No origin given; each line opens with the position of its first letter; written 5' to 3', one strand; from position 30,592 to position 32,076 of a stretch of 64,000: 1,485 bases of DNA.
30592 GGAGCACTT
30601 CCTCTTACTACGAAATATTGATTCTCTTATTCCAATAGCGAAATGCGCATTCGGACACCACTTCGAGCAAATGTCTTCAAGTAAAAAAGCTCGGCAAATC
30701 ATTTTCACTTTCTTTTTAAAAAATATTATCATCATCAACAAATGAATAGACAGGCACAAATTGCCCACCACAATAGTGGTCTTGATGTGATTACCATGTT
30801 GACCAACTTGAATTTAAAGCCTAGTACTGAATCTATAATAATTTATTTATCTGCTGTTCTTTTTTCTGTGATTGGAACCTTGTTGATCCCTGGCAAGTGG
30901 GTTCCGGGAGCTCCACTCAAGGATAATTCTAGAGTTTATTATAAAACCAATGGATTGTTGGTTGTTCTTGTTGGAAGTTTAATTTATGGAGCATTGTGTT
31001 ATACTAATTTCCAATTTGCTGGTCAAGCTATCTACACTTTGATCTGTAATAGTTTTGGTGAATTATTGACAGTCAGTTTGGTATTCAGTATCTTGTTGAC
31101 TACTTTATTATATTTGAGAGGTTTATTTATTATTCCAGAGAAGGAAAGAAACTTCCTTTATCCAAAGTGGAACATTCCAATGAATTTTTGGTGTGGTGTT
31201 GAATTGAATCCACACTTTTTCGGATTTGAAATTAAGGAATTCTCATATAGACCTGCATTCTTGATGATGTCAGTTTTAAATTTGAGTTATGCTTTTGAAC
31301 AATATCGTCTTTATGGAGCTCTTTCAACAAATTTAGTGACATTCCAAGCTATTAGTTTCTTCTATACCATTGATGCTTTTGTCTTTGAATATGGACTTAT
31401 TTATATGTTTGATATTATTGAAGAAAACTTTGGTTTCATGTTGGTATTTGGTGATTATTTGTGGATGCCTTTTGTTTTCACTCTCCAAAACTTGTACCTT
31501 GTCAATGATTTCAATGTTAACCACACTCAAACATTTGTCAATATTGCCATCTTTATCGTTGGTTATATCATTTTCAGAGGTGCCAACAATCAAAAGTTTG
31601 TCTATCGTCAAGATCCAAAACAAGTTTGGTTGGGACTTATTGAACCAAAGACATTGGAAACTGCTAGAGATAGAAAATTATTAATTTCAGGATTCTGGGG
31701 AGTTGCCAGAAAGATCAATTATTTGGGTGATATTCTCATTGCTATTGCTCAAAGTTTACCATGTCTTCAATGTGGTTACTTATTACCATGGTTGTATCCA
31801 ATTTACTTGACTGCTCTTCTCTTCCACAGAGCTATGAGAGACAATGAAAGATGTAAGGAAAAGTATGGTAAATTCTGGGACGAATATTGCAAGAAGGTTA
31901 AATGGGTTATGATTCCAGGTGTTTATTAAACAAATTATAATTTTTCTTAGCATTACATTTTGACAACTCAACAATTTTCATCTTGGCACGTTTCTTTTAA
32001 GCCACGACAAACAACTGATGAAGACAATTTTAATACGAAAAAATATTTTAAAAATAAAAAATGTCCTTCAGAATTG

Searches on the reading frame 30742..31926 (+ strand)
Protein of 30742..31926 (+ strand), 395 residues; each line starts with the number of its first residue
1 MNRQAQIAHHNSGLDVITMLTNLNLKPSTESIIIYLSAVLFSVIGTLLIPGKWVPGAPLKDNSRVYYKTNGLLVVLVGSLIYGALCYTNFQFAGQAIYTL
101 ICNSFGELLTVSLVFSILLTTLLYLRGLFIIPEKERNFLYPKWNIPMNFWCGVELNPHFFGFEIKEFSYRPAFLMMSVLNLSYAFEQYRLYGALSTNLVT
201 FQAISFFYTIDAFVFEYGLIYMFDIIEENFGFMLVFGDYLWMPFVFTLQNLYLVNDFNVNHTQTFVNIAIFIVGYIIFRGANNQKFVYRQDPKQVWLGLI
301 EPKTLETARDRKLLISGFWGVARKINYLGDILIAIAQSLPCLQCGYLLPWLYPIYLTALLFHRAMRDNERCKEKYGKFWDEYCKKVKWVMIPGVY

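Call 37: search_protein_families(library=pfam, proteins=[window:30742-31926:+], max_evalue=0.00001)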
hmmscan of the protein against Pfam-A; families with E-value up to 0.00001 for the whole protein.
window:30742-31926:+ (395 aa): 1 family
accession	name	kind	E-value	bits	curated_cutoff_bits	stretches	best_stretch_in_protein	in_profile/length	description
PF01222.22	ERG4_ERG24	-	2.1e-86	290.8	27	1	14-395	53-432/432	Ergosterol biosynthesis ERG4/ERG24 family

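Call 38: find_homologous_proteins(query=window:30742-31926:+, max_evalue=1e-40)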
Query window:30742-31926:+ (395 aa): 159 proteins with E <= 1e-40 among 8000 candidates; the best 120 are listed.
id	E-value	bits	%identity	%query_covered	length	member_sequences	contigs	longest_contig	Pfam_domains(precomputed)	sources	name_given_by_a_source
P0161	2.3e-267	905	100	100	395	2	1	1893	PF01222.23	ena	-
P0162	4.7e-202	689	79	95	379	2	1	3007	PF06966.18,PF01222.23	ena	-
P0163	1.7e-195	668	72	100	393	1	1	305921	PF01222.23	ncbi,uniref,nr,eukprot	ncbi:ERG4/ERG24 ergosterol biosynthesis protein family protein [Naegleria gruberi]|uniref:Delta(14)-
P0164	4.6e-156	538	60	98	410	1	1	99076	PF01222.23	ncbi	ncbi:hypothetical protein ABK040_013630 [Willaertia magna]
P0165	2.8e-146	506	87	63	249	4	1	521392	PF01222.23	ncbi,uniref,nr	ncbi:hypothetical protein C9374_007710 [Naegleria lovaniensis]|uniref:Delta(14)-sterol reductase n=1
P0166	1.1e-123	431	52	97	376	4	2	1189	PF01222.23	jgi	-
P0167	1.8e-116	408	52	94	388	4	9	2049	PF01222.23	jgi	jgi:delta14-sterol reductase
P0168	1.0e-115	405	51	97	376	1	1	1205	PF01222.23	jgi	jgi:protein-S-isoprenylcysteine O-methyltransferase Ste14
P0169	2.3e-113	397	51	97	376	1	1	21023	PF01222.23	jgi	jgi:delta14-sterol reductase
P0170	1.4e-109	385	76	58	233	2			PF01222.23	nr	nr:unnamed protein product [Naegleria fowleri]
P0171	6.9e-109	383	49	97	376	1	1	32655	PF01222.23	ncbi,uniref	ncbi:delta(14)-sterol reductase [Acrasis kona]|uniref:Delta(14)-sterol reductase n=1 Tax=Acrasis kon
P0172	3.0e-108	381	50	97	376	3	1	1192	PF01222.23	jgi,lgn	-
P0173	4.6e-107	377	52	89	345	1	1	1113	PF01222.23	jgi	-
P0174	1.4e-96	342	44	97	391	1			PF01222.23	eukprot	eukprot:gb/GECH01004842.1/.p1 GENE.gb/GECH01004842.1/~~gb/GECH01004842.1/.p1 ORF type:complete len:3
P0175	8.7e-96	340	48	93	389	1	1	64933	PF01222.23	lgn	-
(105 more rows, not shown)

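Call 72: find_encoding_contigs(protein=P0165, flank=10000, max_places=2)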
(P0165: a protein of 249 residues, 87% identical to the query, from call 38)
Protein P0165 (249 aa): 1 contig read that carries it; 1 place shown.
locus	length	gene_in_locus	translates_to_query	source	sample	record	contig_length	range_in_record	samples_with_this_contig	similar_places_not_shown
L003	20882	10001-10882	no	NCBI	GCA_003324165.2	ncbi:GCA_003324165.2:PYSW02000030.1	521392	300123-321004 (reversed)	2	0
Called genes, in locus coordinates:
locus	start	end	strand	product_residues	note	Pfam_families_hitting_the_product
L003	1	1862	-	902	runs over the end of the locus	-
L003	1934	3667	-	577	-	-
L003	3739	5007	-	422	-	PF09414:RNA_ligase, PF18043:T4_Rnl2_C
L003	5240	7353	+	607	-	PF13347:MFS_2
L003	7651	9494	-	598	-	PF00069:Pkinase, PF07714:PK_Tyr_Ser-Thr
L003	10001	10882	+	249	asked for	PF01222:ERG4_ERG24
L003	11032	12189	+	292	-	PF01965:DJ-1_PfpI (faint)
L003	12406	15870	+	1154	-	PF00270:DEAD, PF04851:ResIII (weak), PF00271:Helicase_C, PF13959:CTE_SPB4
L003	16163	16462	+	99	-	PF02822:Antistasin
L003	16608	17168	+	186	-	-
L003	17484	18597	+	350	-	PF08240:ADH_N, PF00107:ADH_zinc_N, PF13602:ADH_zinc_N_2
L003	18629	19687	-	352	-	PF00293:NUDIX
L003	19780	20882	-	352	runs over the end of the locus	-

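Call 73: find_encoding_contigs(protein=P0163, flank=10000, max_places=2)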
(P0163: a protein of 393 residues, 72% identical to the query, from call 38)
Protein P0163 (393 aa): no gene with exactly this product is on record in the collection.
